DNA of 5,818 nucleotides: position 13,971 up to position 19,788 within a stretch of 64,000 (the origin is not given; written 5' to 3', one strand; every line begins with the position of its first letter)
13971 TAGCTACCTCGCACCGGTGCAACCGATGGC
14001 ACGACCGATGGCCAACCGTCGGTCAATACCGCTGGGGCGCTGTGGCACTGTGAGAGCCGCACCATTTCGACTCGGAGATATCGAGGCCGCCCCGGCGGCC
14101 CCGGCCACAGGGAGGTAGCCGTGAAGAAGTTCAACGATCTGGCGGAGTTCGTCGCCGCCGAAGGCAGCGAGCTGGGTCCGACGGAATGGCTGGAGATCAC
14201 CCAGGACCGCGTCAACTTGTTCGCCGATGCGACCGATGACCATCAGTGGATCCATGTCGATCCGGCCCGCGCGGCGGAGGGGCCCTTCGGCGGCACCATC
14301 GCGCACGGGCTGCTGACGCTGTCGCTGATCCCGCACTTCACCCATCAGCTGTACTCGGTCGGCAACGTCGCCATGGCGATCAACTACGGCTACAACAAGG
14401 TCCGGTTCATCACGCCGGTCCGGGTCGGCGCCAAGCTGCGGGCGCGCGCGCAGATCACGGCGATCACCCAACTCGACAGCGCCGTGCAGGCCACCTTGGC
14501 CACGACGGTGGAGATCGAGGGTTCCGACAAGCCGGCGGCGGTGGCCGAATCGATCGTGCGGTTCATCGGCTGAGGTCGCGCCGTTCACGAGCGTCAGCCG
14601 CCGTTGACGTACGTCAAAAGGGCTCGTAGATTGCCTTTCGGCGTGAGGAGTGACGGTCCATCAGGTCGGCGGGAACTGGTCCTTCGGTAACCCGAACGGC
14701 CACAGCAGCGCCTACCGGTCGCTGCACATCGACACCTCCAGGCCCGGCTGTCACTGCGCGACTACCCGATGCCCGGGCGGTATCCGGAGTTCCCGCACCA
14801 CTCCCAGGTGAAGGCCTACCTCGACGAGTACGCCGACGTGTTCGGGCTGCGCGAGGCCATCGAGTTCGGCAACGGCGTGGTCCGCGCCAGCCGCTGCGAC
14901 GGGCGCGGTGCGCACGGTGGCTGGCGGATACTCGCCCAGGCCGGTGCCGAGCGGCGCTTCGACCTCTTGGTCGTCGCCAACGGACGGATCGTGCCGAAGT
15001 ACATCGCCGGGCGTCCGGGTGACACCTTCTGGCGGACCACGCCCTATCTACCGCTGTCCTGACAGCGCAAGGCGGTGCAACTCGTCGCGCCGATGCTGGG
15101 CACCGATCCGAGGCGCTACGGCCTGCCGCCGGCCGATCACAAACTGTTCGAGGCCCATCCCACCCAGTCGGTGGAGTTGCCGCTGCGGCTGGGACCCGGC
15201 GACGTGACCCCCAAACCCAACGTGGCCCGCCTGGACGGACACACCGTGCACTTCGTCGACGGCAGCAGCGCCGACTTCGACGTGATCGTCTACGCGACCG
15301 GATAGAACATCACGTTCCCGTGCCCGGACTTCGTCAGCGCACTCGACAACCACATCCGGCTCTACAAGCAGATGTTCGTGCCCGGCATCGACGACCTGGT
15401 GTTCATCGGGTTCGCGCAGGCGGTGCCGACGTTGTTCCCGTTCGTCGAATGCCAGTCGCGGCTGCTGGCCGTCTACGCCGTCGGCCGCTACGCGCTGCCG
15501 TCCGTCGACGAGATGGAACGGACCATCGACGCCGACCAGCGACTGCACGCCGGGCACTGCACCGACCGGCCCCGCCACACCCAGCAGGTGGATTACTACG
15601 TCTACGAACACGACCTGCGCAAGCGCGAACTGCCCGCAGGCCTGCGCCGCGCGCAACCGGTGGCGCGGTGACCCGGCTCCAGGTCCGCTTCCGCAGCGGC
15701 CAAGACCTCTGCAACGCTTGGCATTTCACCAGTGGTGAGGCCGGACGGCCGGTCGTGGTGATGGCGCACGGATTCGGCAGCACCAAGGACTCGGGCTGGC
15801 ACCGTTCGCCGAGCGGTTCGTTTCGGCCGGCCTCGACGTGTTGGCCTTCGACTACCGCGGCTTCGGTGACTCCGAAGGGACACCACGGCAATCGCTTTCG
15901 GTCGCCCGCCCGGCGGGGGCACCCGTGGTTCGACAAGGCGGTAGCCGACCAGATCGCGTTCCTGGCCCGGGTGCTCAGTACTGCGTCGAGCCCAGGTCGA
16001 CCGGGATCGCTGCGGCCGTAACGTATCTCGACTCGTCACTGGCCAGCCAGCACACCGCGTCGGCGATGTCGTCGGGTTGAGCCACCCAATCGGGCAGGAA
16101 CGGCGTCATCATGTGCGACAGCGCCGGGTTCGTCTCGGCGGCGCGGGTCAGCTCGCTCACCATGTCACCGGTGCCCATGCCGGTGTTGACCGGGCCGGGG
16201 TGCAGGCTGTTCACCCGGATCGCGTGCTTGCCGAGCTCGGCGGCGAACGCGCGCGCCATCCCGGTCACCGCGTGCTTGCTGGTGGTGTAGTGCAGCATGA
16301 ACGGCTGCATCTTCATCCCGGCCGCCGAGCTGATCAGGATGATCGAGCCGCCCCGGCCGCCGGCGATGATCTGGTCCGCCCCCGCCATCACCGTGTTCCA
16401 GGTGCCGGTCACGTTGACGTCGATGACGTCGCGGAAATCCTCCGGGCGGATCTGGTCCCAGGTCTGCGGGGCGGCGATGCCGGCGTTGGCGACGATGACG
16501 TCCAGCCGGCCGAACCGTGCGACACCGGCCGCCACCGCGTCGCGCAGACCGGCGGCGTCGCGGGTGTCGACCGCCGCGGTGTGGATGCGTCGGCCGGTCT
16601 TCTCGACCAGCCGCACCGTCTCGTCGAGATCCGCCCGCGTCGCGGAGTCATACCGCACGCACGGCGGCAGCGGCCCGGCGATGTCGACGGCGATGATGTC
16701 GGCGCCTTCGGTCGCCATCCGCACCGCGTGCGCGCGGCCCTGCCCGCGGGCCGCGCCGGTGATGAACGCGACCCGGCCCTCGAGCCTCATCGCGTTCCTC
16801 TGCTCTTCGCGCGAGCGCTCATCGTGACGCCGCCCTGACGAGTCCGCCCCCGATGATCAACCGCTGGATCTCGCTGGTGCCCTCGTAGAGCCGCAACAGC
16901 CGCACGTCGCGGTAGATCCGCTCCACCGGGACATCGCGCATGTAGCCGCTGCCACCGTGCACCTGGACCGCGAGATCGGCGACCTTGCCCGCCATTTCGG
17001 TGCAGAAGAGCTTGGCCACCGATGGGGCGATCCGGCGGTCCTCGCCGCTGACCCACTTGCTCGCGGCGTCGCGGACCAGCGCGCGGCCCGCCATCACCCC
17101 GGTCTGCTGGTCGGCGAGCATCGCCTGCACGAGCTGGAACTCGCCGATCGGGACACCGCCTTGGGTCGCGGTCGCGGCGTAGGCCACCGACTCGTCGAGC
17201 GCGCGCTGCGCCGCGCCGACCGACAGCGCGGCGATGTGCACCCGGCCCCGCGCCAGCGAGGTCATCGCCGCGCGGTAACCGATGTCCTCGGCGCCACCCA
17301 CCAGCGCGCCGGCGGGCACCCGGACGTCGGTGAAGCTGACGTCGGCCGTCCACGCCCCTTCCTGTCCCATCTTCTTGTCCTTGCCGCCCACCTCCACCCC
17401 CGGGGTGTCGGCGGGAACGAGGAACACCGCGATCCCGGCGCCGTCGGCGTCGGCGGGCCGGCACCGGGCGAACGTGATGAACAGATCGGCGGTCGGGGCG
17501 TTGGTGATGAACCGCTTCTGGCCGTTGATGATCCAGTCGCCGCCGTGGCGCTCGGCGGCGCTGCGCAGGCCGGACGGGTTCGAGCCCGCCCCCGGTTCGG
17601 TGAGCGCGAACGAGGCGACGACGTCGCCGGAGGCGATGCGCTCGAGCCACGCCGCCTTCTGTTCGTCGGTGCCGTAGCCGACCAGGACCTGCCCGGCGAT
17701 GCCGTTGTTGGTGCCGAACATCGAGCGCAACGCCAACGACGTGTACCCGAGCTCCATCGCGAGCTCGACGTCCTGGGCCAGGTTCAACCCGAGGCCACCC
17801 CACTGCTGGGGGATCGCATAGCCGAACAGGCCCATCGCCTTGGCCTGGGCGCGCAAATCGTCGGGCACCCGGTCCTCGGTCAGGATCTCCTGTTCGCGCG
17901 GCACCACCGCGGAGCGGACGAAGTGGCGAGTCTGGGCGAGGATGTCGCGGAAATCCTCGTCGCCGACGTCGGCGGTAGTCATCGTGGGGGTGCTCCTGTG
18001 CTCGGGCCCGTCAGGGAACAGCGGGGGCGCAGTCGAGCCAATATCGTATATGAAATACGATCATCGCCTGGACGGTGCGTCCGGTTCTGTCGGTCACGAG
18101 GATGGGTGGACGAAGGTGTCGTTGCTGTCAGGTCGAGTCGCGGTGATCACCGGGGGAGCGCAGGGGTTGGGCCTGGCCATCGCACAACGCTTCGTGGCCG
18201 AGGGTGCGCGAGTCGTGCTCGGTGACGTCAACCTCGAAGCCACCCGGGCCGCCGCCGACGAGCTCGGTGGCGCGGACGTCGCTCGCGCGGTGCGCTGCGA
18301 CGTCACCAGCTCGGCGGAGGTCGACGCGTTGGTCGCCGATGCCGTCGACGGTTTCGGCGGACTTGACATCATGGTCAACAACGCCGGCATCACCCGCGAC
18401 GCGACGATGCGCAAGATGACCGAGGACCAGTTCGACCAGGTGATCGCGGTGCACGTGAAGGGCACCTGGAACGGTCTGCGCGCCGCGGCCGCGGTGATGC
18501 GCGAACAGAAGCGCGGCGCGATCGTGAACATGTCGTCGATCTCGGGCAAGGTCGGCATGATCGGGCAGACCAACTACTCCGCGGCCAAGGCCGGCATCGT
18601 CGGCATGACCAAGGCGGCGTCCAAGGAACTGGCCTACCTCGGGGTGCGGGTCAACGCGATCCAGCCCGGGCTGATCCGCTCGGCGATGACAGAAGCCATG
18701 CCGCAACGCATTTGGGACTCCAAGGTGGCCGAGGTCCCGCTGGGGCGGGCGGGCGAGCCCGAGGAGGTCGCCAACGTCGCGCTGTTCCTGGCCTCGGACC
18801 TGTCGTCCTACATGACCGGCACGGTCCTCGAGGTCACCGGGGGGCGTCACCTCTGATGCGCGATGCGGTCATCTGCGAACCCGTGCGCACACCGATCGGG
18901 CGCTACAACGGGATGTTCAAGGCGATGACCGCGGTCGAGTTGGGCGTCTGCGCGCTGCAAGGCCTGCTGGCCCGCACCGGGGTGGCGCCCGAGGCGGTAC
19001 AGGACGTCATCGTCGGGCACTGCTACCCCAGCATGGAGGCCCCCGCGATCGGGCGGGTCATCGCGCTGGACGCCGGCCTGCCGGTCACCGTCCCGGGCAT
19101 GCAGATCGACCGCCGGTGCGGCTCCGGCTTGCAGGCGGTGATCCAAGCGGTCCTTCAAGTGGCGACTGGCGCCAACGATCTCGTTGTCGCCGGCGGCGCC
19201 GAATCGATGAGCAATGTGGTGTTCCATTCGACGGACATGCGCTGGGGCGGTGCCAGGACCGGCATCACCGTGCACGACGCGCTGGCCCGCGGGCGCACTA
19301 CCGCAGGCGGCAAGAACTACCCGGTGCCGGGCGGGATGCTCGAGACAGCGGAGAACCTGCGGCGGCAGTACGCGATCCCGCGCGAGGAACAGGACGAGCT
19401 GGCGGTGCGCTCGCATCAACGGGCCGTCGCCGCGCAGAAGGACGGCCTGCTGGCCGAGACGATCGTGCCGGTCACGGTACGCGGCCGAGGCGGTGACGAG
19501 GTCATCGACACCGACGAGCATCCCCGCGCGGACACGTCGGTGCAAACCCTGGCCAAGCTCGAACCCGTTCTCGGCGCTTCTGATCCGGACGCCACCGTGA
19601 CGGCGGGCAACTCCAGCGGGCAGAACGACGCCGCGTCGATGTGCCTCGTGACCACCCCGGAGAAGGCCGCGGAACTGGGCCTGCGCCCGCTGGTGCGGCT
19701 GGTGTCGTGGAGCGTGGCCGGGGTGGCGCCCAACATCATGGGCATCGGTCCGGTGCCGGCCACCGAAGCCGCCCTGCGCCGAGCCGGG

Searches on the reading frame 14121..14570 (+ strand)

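Call 17: search_protein_families(library=pfam, proteins=[window:14121-14570:+])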
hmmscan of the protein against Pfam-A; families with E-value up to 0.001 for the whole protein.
window:14121-14570:+ (150 aa): 2 families
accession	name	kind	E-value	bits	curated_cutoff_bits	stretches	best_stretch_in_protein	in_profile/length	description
PF01575.25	MaoC_dehydratas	-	1.1e-28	99.8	27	1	11-125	3-114/123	MaoC like domain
PF13452.11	FAS1_DH_region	-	1.4e-06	28.9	22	1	22-135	10-122/132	FAS1-like, dehydratase domain region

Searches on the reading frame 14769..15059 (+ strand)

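Call 17: search_protein_families(library=pfam, proteins=[window:14769-15059:+])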
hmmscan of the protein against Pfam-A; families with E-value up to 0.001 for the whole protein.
window:14769-15059:+ (97 aa): 1 family
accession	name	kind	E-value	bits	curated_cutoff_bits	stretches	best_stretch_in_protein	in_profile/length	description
PF00743.25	FMO-like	-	4.5e-06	25.8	22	1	1-78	73-153/532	Flavin-binding monooxygenase-like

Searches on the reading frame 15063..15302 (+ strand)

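Call 17: search_protein_families(library=pfam, proteins=[window:15063-15302:+])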
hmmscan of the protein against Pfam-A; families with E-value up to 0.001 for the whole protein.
window:15063-15302:+ (80 aa): 1 family
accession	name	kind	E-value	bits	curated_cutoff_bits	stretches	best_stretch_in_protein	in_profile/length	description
PF00743.25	FMO-like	-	0.0003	19.8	22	1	17-80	266-329/532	Flavin-binding monooxygenase-like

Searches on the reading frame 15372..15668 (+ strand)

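Call 17: search_protein_families(library=pfam, proteins=[window:15372-15668:+])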
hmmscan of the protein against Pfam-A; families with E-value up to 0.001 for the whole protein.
window:15372-15668:+ (99 aa): 1 family
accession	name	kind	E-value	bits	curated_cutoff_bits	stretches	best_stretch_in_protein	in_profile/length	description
PF00743.25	FMO-like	-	0.00038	19.5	22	1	9-83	365-439/532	Flavin-binding monooxygenase-like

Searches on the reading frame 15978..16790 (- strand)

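Call 17: search_protein_families(library=pfam, proteins=[window:15978-16790:-])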
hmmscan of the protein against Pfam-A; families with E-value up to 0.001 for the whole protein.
window:15978-16790:- (271 aa): 3 families
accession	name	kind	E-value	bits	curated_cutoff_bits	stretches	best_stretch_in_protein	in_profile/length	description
PF13561.12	adh_short_C2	-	9.3e-45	153.5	27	1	12-269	1-236/236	Enoyl-(Acyl carrier protein) reductase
PF00106.31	adh_short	-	2.3e-44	151.6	26.6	1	7-206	2-187/195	short chain dehydrogenase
PF08659.16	KR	-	3.3e-12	47.1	22.6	1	9-193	4-173/180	KR domain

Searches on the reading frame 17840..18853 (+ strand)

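Call 12: search_protein_families(library=pfam, proteins=[window:17840-18853:+], max_evalue=0.01)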
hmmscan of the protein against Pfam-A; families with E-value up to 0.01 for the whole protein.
window:17840-18853:+ (338 aa): 4 families
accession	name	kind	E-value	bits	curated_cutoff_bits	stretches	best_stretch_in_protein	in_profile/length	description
PF13561.12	adh_short_C2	-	1.4e-64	218.3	27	1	107-337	3-236/236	Enoyl-(Acyl carrier protein) reductase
PF00106.31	adh_short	-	4.5e-57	193.1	26.6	1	99-288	1-191/195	short chain dehydrogenase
PF08659.16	KR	-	7.1e-22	78.6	22.6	1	102-254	4-157/180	KR domain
PF01073.25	3Beta_HSD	-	0.0018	17.8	22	1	102-217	1-104/280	3-beta hydroxysteroid dehydrogenase/isomerase family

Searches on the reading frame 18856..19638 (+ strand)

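Call 17: search_protein_families(library=pfam, proteins=[window:18856-19638:+])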
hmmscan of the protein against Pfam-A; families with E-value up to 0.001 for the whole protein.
window:18856-19638:+ (261 aa): 1 family
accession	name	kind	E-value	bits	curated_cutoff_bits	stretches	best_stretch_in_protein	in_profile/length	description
PF00108.29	Thiolase_N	-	5.4e-64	216.5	26.4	1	5-261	2-252/260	Thiolase, N-terminal domain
